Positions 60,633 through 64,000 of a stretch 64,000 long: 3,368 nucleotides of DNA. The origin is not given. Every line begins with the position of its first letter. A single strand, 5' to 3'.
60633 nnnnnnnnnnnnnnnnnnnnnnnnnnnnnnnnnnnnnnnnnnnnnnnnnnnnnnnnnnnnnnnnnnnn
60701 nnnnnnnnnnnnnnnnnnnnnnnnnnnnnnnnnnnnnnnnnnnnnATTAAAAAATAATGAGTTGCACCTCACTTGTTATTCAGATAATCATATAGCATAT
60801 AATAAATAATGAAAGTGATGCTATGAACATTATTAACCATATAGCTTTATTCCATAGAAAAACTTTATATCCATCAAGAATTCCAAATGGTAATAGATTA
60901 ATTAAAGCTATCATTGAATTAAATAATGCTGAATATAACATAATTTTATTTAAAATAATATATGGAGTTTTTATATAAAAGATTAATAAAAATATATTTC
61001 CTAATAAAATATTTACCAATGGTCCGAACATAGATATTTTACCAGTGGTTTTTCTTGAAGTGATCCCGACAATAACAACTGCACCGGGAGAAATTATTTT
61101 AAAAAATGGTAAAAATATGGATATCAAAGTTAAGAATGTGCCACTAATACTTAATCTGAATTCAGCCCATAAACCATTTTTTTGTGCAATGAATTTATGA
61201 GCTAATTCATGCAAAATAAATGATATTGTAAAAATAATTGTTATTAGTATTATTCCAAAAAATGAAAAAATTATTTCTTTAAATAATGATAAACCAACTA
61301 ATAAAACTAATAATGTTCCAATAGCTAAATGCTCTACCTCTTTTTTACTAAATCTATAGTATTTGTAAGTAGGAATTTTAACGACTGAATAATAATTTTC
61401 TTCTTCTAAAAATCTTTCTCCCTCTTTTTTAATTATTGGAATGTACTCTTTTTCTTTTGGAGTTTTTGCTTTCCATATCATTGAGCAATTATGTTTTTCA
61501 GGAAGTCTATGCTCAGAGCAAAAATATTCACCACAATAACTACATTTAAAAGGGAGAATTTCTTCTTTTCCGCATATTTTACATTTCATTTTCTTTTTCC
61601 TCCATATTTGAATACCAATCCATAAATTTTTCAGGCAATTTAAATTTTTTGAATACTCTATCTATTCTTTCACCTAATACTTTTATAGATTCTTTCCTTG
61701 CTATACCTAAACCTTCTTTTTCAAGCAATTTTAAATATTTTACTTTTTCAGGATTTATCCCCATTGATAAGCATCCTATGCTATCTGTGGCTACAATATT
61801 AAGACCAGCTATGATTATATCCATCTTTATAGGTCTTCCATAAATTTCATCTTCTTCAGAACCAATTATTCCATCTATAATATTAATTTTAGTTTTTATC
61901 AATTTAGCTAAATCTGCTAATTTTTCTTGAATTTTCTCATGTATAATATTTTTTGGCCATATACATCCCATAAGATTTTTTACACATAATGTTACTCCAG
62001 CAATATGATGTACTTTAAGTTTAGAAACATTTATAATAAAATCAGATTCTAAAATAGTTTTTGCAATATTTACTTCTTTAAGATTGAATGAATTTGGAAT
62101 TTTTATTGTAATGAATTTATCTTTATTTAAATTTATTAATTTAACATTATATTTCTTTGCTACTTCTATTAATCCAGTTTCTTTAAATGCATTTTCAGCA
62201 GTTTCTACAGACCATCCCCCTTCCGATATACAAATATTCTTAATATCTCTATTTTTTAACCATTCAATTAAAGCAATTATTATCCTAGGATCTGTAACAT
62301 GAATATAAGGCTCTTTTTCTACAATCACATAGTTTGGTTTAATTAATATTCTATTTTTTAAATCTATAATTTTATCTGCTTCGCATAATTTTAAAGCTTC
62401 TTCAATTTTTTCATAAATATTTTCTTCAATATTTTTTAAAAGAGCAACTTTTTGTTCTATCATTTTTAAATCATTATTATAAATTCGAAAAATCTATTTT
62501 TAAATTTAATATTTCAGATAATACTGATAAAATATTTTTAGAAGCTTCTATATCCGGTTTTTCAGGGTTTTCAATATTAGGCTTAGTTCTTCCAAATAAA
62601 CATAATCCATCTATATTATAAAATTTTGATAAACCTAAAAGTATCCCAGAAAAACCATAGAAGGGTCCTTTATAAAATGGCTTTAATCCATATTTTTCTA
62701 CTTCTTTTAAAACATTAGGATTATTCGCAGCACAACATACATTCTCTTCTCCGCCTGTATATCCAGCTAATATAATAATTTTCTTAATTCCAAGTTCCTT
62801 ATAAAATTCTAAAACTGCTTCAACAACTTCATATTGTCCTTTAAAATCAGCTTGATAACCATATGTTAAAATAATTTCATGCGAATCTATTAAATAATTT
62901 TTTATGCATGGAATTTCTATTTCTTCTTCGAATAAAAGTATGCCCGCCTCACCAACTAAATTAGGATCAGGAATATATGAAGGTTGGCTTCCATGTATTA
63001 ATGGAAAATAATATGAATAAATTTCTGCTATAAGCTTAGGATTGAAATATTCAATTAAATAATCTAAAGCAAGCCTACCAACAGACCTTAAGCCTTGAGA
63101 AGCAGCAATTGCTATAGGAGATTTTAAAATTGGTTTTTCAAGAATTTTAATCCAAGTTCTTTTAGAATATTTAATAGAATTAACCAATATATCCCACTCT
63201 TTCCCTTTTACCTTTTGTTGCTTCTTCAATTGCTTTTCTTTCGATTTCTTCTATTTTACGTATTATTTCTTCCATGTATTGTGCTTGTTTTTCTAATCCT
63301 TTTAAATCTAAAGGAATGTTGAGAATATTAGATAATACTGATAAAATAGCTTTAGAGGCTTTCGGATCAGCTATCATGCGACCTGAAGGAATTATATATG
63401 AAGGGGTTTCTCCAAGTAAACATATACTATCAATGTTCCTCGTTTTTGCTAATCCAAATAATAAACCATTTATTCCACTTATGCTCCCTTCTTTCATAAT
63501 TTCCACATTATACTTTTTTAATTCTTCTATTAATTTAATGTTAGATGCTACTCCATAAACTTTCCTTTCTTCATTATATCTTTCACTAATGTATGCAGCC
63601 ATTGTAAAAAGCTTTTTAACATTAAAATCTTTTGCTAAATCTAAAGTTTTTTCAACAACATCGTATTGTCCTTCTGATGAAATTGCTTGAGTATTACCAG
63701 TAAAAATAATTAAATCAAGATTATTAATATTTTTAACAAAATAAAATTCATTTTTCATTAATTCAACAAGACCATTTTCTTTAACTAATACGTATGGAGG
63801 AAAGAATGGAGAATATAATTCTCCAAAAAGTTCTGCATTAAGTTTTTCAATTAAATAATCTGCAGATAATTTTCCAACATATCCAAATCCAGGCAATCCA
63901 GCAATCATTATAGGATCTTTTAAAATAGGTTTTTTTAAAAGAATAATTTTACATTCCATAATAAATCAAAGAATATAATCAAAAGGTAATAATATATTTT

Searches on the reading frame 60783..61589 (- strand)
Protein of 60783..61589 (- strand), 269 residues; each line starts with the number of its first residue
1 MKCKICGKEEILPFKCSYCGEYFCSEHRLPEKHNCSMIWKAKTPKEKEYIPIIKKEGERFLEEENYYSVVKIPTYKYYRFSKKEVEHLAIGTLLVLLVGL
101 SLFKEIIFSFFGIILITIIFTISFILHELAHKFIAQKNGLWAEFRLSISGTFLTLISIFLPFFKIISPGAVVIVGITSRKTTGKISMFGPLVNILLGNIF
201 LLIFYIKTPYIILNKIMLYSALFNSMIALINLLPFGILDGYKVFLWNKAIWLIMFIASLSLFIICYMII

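Call 37: search_protein_families(library=pfam, proteins=[window:60783-61589:-], max_evalue=0.00001)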
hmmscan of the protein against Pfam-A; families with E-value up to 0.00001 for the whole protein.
window:60783-61589:- (269 aa): 2 families
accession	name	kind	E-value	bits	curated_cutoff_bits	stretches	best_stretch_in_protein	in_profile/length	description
PF01428.23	zf-AN1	-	6.7e-12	45.8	27.9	1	4-36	2-36/40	AN1-like Zinc finger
PF02163.28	Peptidase_M50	-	1.5e-06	28.2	27.2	0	117-205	3-102/221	Peptidase family M50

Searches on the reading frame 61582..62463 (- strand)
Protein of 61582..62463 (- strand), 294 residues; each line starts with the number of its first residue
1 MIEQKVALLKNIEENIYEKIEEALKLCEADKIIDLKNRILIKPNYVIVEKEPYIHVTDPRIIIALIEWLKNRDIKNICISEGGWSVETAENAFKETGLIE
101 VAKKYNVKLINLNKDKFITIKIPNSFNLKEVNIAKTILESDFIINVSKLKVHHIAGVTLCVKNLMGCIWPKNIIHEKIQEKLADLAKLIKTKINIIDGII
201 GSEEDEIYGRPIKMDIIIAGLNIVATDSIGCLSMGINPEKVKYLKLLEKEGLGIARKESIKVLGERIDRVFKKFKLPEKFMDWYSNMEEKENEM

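Call 37: search_protein_families(library=pfam, proteins=[window:61582-62463:-], max_evalue=0.00001)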
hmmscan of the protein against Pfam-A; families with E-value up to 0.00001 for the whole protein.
window:61582-62463:- (294 aa): 1 family
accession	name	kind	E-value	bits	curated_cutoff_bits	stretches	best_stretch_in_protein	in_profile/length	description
PF04015.17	DUF362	-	1.8e-47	162.4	24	1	39-231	1-199/200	Domain of unknown function (DUF362)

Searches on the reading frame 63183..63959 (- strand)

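Call 37: search_protein_families(library=pfam, proteins=[window:63183-63959:-], max_evalue=0.00001)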
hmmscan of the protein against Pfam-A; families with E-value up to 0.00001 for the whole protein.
window:63183-63959:- (259 aa): 1 family
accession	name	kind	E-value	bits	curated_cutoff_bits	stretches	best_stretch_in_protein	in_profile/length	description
PF09754.15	PAC2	-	9.5e-51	173.1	25.8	1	18-236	1-214/215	PAC2 family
